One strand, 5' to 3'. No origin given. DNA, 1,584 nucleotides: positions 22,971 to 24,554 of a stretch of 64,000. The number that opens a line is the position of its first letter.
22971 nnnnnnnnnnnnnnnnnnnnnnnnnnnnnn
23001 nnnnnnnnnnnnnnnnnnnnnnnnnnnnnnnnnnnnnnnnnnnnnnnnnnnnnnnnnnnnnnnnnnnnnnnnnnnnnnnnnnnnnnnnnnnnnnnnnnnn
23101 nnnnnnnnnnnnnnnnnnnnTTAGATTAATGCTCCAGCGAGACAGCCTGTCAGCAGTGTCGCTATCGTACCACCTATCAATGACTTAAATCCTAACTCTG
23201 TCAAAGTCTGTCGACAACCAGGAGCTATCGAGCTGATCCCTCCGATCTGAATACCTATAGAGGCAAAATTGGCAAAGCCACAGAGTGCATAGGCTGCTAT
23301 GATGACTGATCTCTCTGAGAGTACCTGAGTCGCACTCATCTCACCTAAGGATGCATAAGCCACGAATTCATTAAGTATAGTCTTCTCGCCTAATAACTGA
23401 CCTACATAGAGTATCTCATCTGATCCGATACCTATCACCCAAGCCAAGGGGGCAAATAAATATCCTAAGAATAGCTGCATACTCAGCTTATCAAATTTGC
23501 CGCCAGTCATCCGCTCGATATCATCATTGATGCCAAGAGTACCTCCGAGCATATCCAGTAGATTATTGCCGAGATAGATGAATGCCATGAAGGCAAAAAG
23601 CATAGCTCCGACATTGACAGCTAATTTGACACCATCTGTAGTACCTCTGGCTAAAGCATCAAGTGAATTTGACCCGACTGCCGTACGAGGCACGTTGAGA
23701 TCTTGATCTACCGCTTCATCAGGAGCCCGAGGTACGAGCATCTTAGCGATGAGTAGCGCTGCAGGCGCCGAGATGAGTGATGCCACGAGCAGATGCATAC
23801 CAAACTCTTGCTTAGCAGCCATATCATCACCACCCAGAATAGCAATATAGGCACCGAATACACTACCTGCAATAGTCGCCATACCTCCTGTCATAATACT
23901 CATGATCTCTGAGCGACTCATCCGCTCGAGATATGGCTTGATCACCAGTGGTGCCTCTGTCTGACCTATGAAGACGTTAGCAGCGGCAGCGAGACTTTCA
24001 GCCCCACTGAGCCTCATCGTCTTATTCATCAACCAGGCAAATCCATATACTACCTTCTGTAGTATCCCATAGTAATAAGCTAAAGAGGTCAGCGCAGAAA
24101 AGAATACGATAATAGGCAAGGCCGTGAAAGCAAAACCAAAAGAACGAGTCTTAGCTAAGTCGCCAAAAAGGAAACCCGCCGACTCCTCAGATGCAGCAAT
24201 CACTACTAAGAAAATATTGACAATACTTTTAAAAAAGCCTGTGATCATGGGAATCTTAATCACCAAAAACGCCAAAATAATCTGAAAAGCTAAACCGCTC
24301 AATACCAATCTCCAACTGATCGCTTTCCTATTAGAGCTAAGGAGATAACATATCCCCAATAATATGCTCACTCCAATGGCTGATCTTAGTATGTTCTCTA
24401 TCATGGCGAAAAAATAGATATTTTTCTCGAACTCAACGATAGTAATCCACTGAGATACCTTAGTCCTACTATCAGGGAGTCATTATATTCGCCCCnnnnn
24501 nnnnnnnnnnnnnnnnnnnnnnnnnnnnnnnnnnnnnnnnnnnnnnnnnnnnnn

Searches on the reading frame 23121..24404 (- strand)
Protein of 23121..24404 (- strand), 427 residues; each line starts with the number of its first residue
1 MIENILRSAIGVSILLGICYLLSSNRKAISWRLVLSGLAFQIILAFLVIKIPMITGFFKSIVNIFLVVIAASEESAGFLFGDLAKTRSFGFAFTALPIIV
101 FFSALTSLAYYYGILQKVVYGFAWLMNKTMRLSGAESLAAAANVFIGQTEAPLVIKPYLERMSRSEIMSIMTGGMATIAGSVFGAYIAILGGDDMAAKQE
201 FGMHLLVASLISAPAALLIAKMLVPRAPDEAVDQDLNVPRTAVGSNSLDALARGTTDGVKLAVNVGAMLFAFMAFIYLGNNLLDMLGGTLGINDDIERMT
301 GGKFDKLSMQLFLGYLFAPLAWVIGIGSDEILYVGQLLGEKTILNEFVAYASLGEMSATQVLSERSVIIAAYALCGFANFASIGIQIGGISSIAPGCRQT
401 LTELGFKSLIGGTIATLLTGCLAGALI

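Call 29: search_protein_families(library=pfam, proteins=[window:23121-24404:-], max_evalue=0.0001)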
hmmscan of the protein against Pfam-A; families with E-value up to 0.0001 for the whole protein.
window:23121-24404:- (427 aa): 3 families
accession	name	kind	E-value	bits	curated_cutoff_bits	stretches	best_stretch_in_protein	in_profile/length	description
PF07662.18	Nucleos_tra2_C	-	1.5e-71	240.9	32.3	1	204-424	1-213/213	Na+ dependent nucleoside transporter C-terminus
PF07670.19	Gate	-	3.8e-19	69.5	29.6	1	93-191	2-102/104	Nucleoside recognition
PF01773.25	Nucleos_tra2_N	-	1.2e-18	67.8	27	1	10-83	1-74/74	Na+ dependent nucleoside transporter N-terminus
